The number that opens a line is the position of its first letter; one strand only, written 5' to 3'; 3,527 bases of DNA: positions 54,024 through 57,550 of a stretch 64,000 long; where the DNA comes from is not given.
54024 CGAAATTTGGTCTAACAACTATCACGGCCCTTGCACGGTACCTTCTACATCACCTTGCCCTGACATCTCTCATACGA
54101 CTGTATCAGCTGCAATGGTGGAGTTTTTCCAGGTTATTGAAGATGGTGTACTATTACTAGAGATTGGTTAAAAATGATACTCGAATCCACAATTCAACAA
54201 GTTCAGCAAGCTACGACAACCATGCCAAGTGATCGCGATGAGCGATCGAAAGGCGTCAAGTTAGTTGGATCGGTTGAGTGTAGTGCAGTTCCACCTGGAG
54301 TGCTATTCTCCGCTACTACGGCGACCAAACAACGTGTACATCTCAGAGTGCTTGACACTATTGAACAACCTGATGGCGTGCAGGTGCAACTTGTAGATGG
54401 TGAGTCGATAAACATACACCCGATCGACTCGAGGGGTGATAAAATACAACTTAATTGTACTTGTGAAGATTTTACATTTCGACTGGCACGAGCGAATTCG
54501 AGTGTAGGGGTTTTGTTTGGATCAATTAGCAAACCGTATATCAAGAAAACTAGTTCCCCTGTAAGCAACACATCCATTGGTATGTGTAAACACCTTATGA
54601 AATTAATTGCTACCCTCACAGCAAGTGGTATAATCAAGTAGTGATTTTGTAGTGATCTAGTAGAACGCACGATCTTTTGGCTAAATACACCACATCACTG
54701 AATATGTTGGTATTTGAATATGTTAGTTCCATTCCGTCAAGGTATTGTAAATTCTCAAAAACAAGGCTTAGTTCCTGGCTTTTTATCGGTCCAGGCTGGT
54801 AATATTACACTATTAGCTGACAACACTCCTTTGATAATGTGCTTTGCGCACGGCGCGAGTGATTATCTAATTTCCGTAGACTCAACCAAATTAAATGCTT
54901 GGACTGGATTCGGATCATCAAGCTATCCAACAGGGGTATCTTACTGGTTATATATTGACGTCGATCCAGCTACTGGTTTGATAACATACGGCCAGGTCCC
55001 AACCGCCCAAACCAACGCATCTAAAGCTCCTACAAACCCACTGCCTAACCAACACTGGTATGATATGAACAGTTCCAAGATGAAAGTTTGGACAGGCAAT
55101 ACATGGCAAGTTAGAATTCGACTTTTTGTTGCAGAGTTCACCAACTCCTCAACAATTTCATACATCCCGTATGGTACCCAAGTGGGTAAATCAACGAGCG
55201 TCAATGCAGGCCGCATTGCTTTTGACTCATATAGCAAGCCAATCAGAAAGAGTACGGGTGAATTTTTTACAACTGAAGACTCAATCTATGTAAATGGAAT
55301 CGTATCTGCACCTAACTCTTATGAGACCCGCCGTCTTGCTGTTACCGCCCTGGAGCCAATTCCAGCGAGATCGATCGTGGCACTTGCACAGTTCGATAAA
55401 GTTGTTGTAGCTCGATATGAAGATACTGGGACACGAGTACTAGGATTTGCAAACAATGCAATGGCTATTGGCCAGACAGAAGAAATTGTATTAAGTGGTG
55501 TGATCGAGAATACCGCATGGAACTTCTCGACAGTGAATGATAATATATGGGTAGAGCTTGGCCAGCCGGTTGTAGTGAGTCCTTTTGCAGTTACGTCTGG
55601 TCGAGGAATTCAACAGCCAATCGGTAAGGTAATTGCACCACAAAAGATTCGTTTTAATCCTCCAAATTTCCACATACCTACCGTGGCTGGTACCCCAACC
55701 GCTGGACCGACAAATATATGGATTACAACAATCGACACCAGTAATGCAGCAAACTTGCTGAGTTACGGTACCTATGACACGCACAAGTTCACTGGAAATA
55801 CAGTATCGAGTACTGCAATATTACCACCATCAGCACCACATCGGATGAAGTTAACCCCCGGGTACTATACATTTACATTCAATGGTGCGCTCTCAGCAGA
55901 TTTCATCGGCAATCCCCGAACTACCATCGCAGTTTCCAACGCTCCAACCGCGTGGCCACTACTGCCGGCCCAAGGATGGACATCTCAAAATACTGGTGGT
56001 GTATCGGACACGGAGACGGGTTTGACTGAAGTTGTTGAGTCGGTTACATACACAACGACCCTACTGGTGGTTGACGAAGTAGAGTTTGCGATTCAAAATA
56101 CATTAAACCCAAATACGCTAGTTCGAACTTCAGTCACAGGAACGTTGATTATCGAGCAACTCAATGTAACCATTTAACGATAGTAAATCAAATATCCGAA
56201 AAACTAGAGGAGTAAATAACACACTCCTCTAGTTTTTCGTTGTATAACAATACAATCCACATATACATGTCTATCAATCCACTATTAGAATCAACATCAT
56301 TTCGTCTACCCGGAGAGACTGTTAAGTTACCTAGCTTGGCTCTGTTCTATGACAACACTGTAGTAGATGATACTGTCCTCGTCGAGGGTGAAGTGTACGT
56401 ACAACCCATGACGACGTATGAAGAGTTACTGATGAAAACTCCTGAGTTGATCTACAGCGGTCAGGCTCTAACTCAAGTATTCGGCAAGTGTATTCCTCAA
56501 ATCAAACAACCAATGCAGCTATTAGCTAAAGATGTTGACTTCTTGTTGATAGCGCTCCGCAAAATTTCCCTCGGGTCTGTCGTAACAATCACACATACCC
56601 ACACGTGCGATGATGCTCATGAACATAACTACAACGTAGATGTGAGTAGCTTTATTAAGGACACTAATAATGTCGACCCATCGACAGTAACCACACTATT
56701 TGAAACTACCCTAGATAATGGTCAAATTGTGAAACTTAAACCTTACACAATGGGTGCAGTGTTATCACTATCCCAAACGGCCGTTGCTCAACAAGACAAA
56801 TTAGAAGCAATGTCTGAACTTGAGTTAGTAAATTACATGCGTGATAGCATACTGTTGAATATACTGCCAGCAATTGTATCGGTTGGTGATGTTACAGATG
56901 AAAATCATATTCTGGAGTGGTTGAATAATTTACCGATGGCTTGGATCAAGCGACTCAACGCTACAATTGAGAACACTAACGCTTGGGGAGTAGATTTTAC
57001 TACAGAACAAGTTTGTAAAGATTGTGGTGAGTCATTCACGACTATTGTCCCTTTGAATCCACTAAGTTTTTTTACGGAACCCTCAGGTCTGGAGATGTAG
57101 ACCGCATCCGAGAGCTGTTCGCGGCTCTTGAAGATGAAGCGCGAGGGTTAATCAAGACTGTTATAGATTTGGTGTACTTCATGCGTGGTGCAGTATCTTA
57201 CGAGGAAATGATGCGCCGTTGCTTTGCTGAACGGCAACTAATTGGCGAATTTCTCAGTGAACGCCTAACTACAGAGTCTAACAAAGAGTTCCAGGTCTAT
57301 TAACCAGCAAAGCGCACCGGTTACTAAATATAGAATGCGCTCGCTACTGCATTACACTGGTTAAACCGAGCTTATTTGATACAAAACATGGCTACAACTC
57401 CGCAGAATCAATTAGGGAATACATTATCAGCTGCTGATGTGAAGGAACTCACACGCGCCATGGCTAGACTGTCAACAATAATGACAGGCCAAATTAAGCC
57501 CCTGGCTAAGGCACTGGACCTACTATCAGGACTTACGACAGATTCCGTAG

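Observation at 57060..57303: Hidden -1 programmed ribosomal frameshift in the gp26-like chaperone upstream of the tape measure gene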

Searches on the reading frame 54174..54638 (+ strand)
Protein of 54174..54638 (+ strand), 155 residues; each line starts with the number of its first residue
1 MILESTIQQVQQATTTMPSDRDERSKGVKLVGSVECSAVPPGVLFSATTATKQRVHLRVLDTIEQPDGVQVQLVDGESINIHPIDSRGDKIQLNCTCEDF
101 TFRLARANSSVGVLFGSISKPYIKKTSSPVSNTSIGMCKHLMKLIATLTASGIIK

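Call 6: search_protein_families(library=pfam, proteins=[window:54174-54638:+], max_evalue=0.1)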
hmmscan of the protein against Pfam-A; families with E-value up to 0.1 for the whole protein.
window:54174-54638:+ (155 aa): 0 families

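Call 7: search_protein_families(library=phrogs, proteins=[window:54174-54638:+], max_evalue=0.01)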
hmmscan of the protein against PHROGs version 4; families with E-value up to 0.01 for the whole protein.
window:54174-54638:+ (155 aa): 1 family
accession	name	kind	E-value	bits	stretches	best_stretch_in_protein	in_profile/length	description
phrog_18980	-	unknown function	0.00017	22.2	1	82-145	150-210/218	-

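Call 58: search_protein_families(library=phrogs, proteins=[window:54174-54638:+], max_evalue=1)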
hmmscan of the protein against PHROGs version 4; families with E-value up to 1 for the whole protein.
window:54174-54638:+ (155 aa): 1 family
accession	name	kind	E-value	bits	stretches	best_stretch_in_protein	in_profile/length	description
phrog_18980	-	unknown function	0.00017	22.2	1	82-145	150-210/218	-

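Call 95: search_protein_families(library=ncbifam, proteins=[window:54174-54638:+], max_evalue=1)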
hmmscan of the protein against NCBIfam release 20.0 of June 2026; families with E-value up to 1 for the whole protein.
window:54174-54638:+ (155 aa): 0 families

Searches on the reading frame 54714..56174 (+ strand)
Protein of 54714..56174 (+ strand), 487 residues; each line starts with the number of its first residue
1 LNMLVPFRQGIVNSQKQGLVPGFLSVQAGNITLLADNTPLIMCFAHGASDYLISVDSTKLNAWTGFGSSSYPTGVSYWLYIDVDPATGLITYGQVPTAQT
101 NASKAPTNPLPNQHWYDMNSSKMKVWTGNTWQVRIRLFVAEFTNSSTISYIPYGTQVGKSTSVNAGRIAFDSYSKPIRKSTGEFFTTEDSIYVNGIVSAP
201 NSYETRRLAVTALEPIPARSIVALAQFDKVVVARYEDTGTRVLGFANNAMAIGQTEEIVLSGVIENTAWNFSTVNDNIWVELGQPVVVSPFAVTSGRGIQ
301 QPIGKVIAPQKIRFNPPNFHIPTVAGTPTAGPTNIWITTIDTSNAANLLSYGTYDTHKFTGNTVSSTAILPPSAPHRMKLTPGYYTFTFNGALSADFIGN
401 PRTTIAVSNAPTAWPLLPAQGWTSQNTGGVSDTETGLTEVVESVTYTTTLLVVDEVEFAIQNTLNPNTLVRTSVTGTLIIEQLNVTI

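Call 6: search_protein_families(library=pfam, proteins=[window:54714-56174:+], max_evalue=0.1)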
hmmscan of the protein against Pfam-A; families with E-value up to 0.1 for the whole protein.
window:54714-56174:+ (487 aa): 0 families

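Call 7: search_protein_families(library=phrogs, proteins=[window:54714-56174:+], max_evalue=0.01)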
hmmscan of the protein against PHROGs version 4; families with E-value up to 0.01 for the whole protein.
window:54714-56174:+ (487 aa): 0 families

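Call 58: search_protein_families(library=phrogs, proteins=[window:54714-56174:+], max_evalue=1)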
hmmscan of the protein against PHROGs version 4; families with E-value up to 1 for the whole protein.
window:54714-56174:+ (487 aa): 2 families
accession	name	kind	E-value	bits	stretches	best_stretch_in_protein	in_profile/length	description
phrog_8309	-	unknown function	0.011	15.9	1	101-132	21-52/312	-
phrog_10586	-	unknown function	0.3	11.8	1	252-281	18-47/85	-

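Call 95: search_protein_families(library=ncbifam, proteins=[window:54714-56174:+], max_evalue=1)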
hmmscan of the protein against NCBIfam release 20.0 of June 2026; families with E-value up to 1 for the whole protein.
window:54714-56174:+ (487 aa): 0 families

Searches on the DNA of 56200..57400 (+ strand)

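Call 8: search_dna_similar(query=window:56200-57400:+, collection=phages, mode=distant, max_rows=30)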
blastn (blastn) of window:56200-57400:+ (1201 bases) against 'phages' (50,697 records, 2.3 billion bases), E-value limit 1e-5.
No match.

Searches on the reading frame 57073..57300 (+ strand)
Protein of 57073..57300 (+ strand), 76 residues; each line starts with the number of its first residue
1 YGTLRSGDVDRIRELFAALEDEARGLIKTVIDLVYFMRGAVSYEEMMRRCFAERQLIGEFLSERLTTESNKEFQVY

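Call 6: search_protein_families(library=pfam, proteins=[window:57073-57300:+], max_evalue=0.1)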
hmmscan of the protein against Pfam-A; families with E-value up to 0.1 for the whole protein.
window:57073-57300:+ (76 aa): 0 families

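Call 7: search_protein_families(library=phrogs, proteins=[window:57073-57300:+], max_evalue=0.01)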
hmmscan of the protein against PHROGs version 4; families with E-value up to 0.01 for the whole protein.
window:57073-57300:+ (76 aa): 0 families

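Call 9: search_dna_similar(query=window:57073-57300:+, collection=phages, mode=protein, max_evalue=1, max_rows=40)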
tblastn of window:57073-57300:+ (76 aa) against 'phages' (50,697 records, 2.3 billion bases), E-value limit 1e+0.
Records with a match: 5; places in all: 5; records where one place covers at least 80% of the query: 5.
Best place of each record, by identity: <60% 5.
By first word of the organism name: Xanthomonas 2; Stenotrophomonas 2; Ralstonia 1.
By host as written in the record: Xanthomonas citri 1; Stenotrophomonas maltophilia SRM01 1; Stenotrophomonas maltophilia 1; Xanthomonas oryzae pv. oryzae 1; Ralstonia solanacearum 1.
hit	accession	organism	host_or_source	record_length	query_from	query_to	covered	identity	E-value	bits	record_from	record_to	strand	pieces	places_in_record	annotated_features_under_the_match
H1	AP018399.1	Xanthomonas phage XacN1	Xanthomonas citri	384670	1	71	93%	39.4%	5e-10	59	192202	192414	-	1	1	predicted ORF | baseplate hub subunit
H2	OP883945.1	Stenotrophomonas phage CM1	Stenotrophomonas maltophilia SRM01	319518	1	71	93%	38.0%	5e-7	50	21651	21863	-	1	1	record has no annotation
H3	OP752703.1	Stenotrophomonas phage RAS14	Stenotrophomonas maltophilia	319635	1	71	93%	38.0%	5e-7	50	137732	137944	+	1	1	hypothetical protein (x2)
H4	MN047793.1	Xanthomonas phage Xoo-sp13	Xanthomonas oryzae pv. oryzae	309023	1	75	99%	30.7%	4e-5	45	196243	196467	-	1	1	hypothetical protein | baseplate hub subunit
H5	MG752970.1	Ralstonia phage RsoM2USA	Ralstonia solanacearum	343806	1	64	84%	26.6%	1e-2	38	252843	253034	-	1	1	hypothetical protein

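Call 10: get_annotated_region(hit=H1, flank=2500)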
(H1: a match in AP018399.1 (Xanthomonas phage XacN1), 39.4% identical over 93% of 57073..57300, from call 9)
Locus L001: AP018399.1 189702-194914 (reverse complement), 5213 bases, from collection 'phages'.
description: Xanthomonas phage XacN1 DNA, complete genome.
organism: Xanthomonas phage XacN1 (NCBI taxid 2042251)
taxonomy: Viruses; Duplodnaviria; Heunggongvirae; Uroviricota; Caudoviricetes
host: Xanthomonas citri; source: -; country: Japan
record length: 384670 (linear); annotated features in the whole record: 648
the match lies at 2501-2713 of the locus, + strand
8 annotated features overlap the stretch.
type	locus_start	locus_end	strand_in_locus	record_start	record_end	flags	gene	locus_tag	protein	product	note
CDS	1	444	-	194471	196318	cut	-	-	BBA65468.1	predicted ORF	ORF320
CDS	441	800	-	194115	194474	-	-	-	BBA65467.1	predicted ORF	ORF319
CDS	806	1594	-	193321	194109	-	-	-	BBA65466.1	hypothetical protein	ORF318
CDS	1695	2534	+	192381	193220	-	-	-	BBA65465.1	baseplate hub subunit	ORF317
CDS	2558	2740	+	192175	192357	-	-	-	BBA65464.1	predicted ORF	ORF316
CDS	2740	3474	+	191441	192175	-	-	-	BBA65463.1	predicted ORF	ORF315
CDS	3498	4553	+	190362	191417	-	-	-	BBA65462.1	predicted ORF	ORF314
CDS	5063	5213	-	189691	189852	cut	-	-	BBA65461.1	predicted ORF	ORF313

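Call 11: get_annotated_region(hit=H3, flank=2500)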
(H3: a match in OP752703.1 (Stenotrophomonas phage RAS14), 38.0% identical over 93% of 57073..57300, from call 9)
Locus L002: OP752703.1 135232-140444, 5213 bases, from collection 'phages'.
description: Stenotrophomonas phage RAS14, complete genome.
organism: Stenotrophomonas phage RAS14 (NCBI taxid 2996120)
taxonomy: Viruses; Duplodnaviria; Heunggongvirae; Uroviricota; Caudoviricetes
host: Stenotrophomonas maltophilia; source: sewage; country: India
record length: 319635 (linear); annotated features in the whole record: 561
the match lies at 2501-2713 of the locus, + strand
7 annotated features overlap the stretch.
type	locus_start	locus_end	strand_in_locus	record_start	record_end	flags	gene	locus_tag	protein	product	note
CDS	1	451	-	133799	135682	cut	-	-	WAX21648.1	hypothetical protein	-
CDS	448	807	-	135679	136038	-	-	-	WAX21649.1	hypothetical protein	-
CDS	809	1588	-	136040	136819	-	-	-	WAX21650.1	hypothetical protein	-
CDS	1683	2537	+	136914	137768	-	-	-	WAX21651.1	hypothetical protein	-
CDS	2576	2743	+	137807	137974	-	-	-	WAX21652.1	hypothetical protein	-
CDS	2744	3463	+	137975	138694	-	-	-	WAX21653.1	hypothetical protein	-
CDS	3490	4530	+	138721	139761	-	-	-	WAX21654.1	hypothetical protein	-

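Call 12: get_annotated_region(hit=H4, flank=2500)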
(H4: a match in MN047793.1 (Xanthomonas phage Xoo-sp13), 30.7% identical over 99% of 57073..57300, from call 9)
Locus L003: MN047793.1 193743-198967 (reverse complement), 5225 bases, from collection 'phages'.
description: Xanthomonas phage Xoo-sp13, complete genome.
organism: Xanthomonas phage Xoo-sp13 (NCBI taxid 2591401)
taxonomy: Viruses; Duplodnaviria; Heunggongvirae; Uroviricota; Caudoviricetes
host: Xanthomonas oryzae pv. oryzae; source: soil; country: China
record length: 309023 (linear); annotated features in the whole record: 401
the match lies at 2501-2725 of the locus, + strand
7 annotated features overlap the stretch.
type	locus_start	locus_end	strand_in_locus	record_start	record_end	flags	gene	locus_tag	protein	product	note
CDS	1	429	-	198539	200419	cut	-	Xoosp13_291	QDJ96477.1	hypothetical protein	-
CDS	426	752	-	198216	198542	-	-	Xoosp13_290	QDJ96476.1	hypothetical protein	-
CDS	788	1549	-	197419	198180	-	-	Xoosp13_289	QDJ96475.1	hypothetical protein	-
CDS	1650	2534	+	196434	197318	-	-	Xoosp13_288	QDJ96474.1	baseplate hub subunit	-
CDS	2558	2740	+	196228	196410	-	-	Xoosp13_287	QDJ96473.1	hypothetical protein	-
CDS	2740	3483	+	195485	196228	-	-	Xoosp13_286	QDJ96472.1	hypothetical protein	-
CDS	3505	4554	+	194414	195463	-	-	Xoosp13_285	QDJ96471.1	hypothetical protein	-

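Call 13: get_annotated_region(hit=H5, flank=2500)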
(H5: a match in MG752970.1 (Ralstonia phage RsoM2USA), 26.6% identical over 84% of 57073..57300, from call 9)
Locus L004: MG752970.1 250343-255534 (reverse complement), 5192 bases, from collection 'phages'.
description: Ralstonia phage RsoM2USA, complete genome.
organism: Ralstonia phage RsoM2USA (NCBI taxid 2070027)
taxonomy: Viruses; Duplodnaviria; Heunggongvirae; Uroviricota; Caudoviricetes
host: Ralstonia solanacearum; source: soil; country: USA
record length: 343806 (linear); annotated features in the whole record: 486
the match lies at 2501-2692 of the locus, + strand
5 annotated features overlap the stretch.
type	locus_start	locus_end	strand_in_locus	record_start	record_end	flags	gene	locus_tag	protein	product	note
CDS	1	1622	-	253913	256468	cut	-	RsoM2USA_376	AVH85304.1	hypothetical protein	-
CDS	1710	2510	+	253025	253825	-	-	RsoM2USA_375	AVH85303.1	hypothetical protein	-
CDS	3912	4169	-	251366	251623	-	-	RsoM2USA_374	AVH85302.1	hypothetical protein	-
CDS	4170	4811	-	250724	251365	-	-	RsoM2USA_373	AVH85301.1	hypothetical protein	-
CDS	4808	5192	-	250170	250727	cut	-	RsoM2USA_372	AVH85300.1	hypothetical protein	-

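Call 70: predict_structure(alignment_id=A7)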
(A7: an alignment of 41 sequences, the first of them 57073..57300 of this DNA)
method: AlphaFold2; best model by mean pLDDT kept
length: 76 residues; sequences in the alignment: 41
mean_pLDDT: 86.1   pTM: 0.67
mean pLDDT of the five models: 86.1, 84.9, 81.3, 81.0, 78.7
residues with pLDDT >= 90: 32; 70-90: 37; 50-70: 7; < 50: 0
segments of 3 or more residues with pLDDT < 50: none
pLDDT, mean of each block of 10 residues (from residue 1): 75 91 93 84 83 91 90 80
secondary structure, 60 per line:
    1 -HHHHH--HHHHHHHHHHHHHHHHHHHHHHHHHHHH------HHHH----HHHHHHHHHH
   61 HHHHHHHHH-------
elements in order: H2-6 H9-36 H43-46 H51-69

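Call 72: fold_search(model_id=the predicted structure, library=viral)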
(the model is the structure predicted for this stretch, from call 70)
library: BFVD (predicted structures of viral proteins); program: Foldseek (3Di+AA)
matches with E <= 10: 54; with E <= 0.001: 0
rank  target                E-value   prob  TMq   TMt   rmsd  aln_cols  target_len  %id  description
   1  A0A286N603            2.4e+00  0.09  0.35  0.04  10.4        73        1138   23  RNA-dependent RNA-polymerase (Fragment) [Norway luteo-like virus 4]
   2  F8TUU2                3.1e+00  0.06  0.32  0.17  12.9        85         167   20  (no name in the UniProt tables at hand)
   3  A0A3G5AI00            4.5e+00  0.03  0.25  0.10  11.4        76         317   17  Forkhead associated FHA domain and RING domain protein [Sylvanvirus sp.]
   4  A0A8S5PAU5            4.5e+00  0.08  0.43  0.27  12.9        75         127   12  Uncharacterized protein [Myoviridae sp. ct2Pw37]
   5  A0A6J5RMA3            5.2e+00  0.08  0.29  0.38   4.9        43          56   14  Uncharacterized protein [uncultured Caudovirales phage]
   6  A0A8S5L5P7            5.2e+00  0.04  0.29  0.07  13.3        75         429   19  Maturation protein [ssRNA phage SRR7976326_1]
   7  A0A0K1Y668            5.6e+00  0.02  0.24  0.18  10.2        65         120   23  Uncharacterized protein [Mycobacterium phage Brusacoram]
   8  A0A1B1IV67            5.6e+00  0.06  0.35  0.41  12.2        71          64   17  (no name in the UniProt tables at hand)
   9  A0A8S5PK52            5.6e+00  0.10  0.45  0.16   9.3        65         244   11  Restriction endonuclease [Siphoviridae sp. ctXBp18]
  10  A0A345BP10            6.0e+00  0.04  0.32  0.19  11.4        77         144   13  Uncharacterized protein [crAssphage sp. isolate ctcc615]
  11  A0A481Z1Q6            6.0e+00  0.03  0.28  0.05   8.0        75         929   13  Helicase [Pithovirus LCPAC001]
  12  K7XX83                6.0e+00  0.07  0.46  0.28   9.3        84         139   13  (no name in the UniProt tables at hand)
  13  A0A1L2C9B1            6.5e+00  0.03  0.25  0.16  11.5        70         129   16  Uncharacterized protein [Pseudomonas phage ZC08]
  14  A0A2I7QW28            6.5e+00  0.03  0.26  0.24  10.5        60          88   17  (no name in the UniProt tables at hand)
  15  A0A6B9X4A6            6.9e+00  0.07  0.42  0.24  12.0        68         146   16  Uncharacterized protein [Escherichia phage adrianh]
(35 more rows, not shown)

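Call 73: search_protein_representatives(alignment_id=A7)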
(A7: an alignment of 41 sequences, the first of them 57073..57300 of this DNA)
Query: 41 sequences, 76 profile positions. Proteins with E-value up to 0.001 (for the whole library): 611; up to 1e-10: 199; up to 1e-30: 0. The best 150 are listed.
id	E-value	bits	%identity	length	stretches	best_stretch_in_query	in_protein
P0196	9.9e-30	118.1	-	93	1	1-76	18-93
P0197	3.6e-27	109.9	-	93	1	1-76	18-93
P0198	9.7e-27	108.5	-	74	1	3-76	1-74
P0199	1.2e-26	108.2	-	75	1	2-76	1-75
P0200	1.4e-26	108.0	-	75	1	2-76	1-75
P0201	7.5e-26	105.7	-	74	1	3-76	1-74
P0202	2.1e-25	104.2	-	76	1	3-76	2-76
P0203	2.3e-25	104.1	-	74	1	3-76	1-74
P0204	7.5e-25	102.5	-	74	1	3-76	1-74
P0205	9.4e-25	102.2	-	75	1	2-76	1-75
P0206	3.1e-24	100.5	-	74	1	3-76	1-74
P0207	3.1e-24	100.5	-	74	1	3-76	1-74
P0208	1.1e-23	98.8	-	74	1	3-76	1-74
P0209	1.7e-23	98.1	-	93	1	1-76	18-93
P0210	2.0e-23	97.9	-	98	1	1-72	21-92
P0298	3.7e-14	68.2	-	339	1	4-75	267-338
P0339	3.8e-12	61.8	-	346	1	4-71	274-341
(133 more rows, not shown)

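Call 75: find_encoding_contigs(protein=P0339, flank=10000, max_places=2)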
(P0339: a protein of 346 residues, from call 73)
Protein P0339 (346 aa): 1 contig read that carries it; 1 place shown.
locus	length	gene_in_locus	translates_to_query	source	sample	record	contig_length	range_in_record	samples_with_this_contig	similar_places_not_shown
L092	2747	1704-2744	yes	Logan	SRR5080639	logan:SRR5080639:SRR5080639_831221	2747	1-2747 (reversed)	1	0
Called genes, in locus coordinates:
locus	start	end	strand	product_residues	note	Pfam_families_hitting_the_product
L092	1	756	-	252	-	?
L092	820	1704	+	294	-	PF12322:T4_baseplate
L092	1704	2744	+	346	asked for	PF12322:T4_baseplate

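Call 76: find_encoding_contigs(protein=P0298, flank=10000, max_places=2)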
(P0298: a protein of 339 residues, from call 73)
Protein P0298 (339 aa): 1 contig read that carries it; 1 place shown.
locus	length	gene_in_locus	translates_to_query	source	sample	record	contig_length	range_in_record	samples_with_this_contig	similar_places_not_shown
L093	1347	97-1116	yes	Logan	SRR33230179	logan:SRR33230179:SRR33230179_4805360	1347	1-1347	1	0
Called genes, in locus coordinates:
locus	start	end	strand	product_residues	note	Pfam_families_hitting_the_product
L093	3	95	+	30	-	?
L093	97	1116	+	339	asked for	PF12322:T4_baseplate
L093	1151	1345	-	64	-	?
